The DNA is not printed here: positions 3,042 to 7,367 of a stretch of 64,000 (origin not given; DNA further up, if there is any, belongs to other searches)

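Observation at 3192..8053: Translationally coupled pair: double zinc-ribbon membrane protein plus 1,342-aa signal-peptide protein of unknown function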

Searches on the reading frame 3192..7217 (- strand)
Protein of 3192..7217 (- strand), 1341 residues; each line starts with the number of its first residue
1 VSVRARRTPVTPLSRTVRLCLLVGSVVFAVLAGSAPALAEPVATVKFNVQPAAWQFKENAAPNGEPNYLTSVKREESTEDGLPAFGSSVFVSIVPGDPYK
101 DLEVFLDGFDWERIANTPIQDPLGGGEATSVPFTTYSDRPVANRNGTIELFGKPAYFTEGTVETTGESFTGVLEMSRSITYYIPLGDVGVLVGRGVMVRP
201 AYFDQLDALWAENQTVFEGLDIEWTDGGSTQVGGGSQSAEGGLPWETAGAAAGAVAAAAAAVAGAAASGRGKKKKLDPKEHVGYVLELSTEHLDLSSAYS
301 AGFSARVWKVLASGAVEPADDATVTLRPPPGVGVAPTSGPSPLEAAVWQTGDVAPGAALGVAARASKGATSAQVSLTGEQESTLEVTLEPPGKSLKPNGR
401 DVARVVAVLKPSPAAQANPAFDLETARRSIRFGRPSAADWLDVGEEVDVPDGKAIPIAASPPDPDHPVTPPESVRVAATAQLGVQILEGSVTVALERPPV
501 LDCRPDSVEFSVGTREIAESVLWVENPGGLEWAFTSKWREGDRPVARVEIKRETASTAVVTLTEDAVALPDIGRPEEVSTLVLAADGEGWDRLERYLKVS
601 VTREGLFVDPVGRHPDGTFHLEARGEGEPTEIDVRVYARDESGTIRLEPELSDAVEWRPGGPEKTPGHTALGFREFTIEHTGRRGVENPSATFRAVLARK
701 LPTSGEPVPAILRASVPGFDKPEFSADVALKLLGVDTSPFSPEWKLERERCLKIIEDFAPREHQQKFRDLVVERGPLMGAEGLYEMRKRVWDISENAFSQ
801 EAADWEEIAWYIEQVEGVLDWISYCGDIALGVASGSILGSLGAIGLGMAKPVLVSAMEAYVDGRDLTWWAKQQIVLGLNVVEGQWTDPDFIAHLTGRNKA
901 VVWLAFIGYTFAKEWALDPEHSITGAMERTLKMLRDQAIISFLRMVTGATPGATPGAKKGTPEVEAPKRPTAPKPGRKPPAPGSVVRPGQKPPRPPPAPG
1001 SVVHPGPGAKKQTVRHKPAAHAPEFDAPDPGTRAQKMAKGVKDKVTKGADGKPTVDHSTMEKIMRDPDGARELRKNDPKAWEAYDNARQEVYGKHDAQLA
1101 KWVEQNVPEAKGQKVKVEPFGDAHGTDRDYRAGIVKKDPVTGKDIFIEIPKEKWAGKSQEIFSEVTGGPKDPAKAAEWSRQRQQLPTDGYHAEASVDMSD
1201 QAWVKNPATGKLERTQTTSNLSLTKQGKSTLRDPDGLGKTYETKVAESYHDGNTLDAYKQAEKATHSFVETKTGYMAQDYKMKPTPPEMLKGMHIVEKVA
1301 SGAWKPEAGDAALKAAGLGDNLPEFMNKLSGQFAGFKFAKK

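Call 6: search_protein_families(library=pfam, proteins=[window:3192-7217:-], max_evalue=1)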
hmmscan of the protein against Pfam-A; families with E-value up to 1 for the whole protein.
window:3192-7217:- (1341 aa): 0 families

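Call 7: search_protein_families(library=ncbifam, proteins=[window:3192-7217:-], max_evalue=1)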
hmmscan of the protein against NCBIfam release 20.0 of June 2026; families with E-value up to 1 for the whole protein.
window:3192-7217:- (1341 aa): 0 families

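Call 8: find_homologous_proteins(query=window:3192-7217:-)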
Query window:3192-7217:- (1341 aa): 10 proteins with E <= 0.001 among 8000 candidates.
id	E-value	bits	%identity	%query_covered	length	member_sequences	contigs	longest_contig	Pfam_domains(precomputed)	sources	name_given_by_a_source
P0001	0.0e+0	2983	100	98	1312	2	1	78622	-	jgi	-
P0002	0.0e+0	2187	83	88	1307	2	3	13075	-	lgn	-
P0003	0.0e+0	2102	80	87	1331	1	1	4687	-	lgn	-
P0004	0.0e+0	1975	68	99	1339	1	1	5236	-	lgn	-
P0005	0.0e+0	1782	67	87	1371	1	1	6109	-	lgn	-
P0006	0.0e+0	1765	71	82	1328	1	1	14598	-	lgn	-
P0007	0.0e+0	1710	67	83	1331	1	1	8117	-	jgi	jgi:hypothetical protein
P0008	0.0e+0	1485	55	61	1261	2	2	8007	-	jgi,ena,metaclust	metaclust:\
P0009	9.5e-252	857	39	100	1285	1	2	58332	-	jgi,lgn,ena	-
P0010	1.6e-230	786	39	87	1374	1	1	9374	-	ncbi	ncbi:MAG TPA: hypothetical protein VF902_08960 [Coriobacteriia bacterium]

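Call 9: find_encoding_contigs(protein=P0009, flank=8000, max_places=3)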
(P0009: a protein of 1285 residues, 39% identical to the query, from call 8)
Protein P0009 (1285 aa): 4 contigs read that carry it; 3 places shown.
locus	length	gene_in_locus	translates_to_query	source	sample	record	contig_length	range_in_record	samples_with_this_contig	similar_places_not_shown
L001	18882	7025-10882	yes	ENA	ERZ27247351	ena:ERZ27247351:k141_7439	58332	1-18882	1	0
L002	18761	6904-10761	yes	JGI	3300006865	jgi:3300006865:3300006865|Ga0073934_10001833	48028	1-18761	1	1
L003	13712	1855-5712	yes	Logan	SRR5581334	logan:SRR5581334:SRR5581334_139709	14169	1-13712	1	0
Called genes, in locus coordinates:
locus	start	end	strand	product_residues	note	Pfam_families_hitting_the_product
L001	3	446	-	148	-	?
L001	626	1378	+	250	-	PF13560:HTH_31, PF01381:HTH_3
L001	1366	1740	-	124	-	-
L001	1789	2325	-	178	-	PF01966:HD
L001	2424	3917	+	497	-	PF00370:FGGY_N, PF02782:FGGY_C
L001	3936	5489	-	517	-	PF02934:GatB_N, PF02637:GatB_Yqey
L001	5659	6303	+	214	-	-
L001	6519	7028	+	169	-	-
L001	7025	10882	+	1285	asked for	-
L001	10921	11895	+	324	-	-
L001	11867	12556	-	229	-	PF00989:PAS (faint)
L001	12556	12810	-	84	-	-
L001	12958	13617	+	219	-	PF13240:Zn_Ribbon_1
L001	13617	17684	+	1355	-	-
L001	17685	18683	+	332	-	-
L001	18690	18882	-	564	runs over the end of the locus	PF03793:PASTA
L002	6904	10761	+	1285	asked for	-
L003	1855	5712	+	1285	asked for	-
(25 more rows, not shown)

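Call 10: find_encoding_contigs(protein=P0010, flank=8000, max_places=3)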
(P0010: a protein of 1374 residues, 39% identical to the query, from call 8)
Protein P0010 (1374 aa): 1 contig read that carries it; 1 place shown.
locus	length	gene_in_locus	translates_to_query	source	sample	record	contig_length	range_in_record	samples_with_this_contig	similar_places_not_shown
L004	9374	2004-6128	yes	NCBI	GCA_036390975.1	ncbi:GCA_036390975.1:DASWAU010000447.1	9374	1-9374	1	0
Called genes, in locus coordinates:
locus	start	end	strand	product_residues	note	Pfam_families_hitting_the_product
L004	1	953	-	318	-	PF17757:UvrB_inter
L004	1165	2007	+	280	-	PF17032:Zn_ribbon_15 (faint), PF12773:DZR, PF13240:Zn_Ribbon_1 (weak), PF13248:Zn_ribbon_3 (faint)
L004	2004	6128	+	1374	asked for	-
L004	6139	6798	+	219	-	PF00730:HhH-GPD, PF00633:HHH (weak)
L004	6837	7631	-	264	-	-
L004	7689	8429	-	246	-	PF04474:DUF554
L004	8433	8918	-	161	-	PF05991:NYN_YacP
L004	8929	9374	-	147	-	PF01522:Polysacc_deac_1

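Call 11: find_encoding_contigs(protein=P0006, flank=8000, max_places=3)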
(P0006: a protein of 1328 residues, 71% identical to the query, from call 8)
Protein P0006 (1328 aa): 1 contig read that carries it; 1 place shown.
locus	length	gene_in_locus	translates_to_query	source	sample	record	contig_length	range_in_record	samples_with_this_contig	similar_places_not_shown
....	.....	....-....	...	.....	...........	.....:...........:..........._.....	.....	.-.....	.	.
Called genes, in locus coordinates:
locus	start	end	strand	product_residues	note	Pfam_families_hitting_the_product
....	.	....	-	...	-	?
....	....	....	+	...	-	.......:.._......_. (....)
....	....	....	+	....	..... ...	-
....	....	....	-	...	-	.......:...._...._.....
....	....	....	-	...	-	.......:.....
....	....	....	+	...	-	-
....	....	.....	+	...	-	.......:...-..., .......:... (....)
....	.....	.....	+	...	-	-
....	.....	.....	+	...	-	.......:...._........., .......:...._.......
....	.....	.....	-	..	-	-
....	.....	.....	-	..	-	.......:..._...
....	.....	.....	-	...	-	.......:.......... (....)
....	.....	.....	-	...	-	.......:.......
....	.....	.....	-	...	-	?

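Call 13: search_solved_structures(query=A1, max_evalue=10)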
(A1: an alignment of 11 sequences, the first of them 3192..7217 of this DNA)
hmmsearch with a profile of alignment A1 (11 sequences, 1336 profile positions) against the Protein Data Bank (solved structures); distinct sequences matched with E-value up to 10: 3.
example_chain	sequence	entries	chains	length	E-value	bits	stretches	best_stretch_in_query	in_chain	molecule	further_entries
4v7h_BP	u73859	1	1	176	0.51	11.3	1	143-241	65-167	60S ribosomal protein L19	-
4ynx_A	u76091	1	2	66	1.3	9.9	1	1014-1066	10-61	Uncharacterized protein YdiE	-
4v7h_BX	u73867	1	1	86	7.3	7.4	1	218-240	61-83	60S ribosomal protein L35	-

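Call 14: search_protein_families(library=padloc, proteins=[window:3192-7217:-, L001:10921-11895:+, L001:17685-18683:+], max_evalue=1)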
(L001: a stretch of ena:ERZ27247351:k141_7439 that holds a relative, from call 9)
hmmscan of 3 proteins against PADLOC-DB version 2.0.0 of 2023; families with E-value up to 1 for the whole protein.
window:3192-7217:- (1341 aa): 0 families

L001:10921-11895:+ (324 aa): 1 family
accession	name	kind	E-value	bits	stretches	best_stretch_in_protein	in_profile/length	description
PDLC04039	PD-T4-6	-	0.0018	15.3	1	25-156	312-436/458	-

L001:17685-18683:+ (332 aa): 0 families

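Call 15: search_protein_families(library=pfam, proteins=[L001:10921-11895:+, L001:17685-18683:+, L001:6519-7028:+, L001:12958-13617:+, L001:5659-6303:+, L001:13617-17684:+], max_evalue=1)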
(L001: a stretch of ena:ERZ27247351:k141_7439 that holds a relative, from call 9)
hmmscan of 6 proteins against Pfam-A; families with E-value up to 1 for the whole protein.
L001:10921-11895:+ (324 aa): 5 families
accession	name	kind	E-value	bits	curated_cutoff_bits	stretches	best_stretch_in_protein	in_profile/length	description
PF13240.11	Zn_Ribbon_1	-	0.0001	22.4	25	1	3-24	2-23/23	zinc-ribbon domain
PF13248.11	Zn_ribbon_3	-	0.00089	19.1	27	1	2-24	4-26/26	zinc-ribbon domain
PF12773.13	DZR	-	0.0011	19.5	27.3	1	3-26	1-24/45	Double zinc ribbon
PF09889.16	DUF2116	-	0.083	13.3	26.8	1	3-34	6-38/59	Probable treble clef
PF18912.6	DZR_2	-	0.084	13.2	27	1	2-24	9-31/56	Double zinc ribbon domain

L001:17685-18683:+ (332 aa): 0 families

L001:6519-7028:+ (169 aa): 0 families

L001:12958-13617:+ (219 aa): 10 families
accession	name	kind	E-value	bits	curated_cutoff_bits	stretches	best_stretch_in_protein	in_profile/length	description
PF13240.11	Zn_Ribbon_1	-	6e-09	35.9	25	1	8-29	1-22/23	zinc-ribbon domain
PF12773.13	DZR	-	4.3e-05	24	27.3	1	7-30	13-34/45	Double zinc ribbon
PF13248.11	Zn_ribbon_3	-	6.7e-05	22.7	27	1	9-28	5-24/26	zinc-ribbon domain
PF14803.11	Zn_ribbon_Nudix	-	0.0018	18.6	25.6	1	7-17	1-11/34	Nudix N-terminal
PF24463.1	DUF7577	-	0.0084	16.1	28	1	6-29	2-25/27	Domain of unknown function (DUF7577)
PF16919.11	PknG_rubred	-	0.035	14.5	28.5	0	19-36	35-52/74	Protein kinase G rubredoxin domain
PF18912.6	DZR_2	-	0.041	14.2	27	1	7-31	22-47/56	Double zinc ribbon domain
PF18508.7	zf_C2H2_13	-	0.05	13.7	26.5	0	7-17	18-28/42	Zinc finger domain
PF17032.10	Zn_ribbon_15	-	0.052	14.8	28.9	1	7-27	53-73/73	zinc-ribbon family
PF17853.6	GGDEF_2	-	0.086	13.5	24.5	1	89-168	36-99/116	GGDEF-like domain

L001:5659-6303:+ (214 aa): 0 families

L001:13617-17684:+ (1355 aa): 1 family
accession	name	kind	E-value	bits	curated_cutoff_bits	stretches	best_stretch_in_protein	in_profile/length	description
PF04422.18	FrhB_FdhB_N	-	0.085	13.4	22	0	60-106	10-55/78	Coenzyme F420 hydrogenase/dehydrogenase, beta subunit N-term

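Call 29: find_related_loci(query=A1, collection=genome_contigs, flank=10000)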
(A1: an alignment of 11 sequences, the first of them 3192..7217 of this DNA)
Query A1 (1341 aa) in genome_contigs; peptide patterns used: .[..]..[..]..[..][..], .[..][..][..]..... (x = any residue, [..] = any of these).
38 stretches matched a pattern; 8 encode a relative of the query (tblastn E <= 1e-3); 8 distinct loci.
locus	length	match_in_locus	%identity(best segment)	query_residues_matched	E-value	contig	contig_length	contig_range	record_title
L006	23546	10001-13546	83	164-1341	0e+0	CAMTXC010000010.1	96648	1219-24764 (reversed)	MAG: uncultured actinobacterium isolate G04_MAG_00059 genome assembly, contig: G04_MAG_00059_000000000010, whole genome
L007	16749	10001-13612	41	213-1341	0e+0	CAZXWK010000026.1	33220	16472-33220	MAG TPA_asm: uncultured Eubacteriales bacterium isolate binchicken_co152_220 genome assembly, contig: NODE_1555_length_3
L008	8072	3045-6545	42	145-1341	0e+0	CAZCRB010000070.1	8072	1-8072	MAG TPA_asm: uncultured Eubacteriales bacterium isolate binchicken_co104_79 genome assembly, contig: NODE_7158_length_80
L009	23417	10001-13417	42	274-1340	0e+0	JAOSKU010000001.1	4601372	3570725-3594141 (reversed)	MAG: Thermoleophilia bacterium isolate FR_37 FR-Thermoleophilia-1_s1, whole genome shotgun sequence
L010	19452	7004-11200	38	18-1340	0e+0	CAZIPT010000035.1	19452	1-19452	MAG TPA_asm: uncultured Eubacteriales bacterium isolate SRP302447_co1_108 genome assembly, contig: NODE_7497_length_1945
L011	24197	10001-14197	39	7-1341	0e+0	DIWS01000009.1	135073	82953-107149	MAG TPA_asm: Actinobacteria bacterium UBA6100 UBA6100_contig_3200, whole genome shotgun sequence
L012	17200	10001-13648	42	105-1341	0e+0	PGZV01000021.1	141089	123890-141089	MAG: Firmicutes bacterium HGW-Firmicutes-2 08E140C01_z5_2013_Ig3399_v2_scaffold_1176, whole genome shotgun sequence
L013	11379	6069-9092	29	384-1341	5e-91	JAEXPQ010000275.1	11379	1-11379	MAG: Verrucomicrobia bacterium isolate OH_HBrB_193 k127_489498, whole genome shotgun sequence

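Call 76: search_protein_families(library=pfam, proteins=[L008:6591-7514:+], max_evalue=0.05)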
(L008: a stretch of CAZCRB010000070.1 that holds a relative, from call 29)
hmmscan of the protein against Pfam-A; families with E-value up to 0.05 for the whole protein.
L008:6591-7514:+ (307 aa): 4 families
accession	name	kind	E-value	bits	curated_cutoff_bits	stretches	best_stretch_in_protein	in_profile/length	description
PF13240.11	Zn_Ribbon_1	-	1.3e-06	28.4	25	1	3-24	2-23/23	zinc-ribbon domain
PF13248.11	Zn_ribbon_3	-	1.2e-05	25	27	1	2-24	4-26/26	zinc-ribbon domain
PF12773.13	DZR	-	0.00013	22.5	27.3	1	3-26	1-24/45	Double zinc ribbon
PF24463.1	DUF7577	-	0.029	14.4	28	1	2-24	4-26/27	Domain of unknown function (DUF7577)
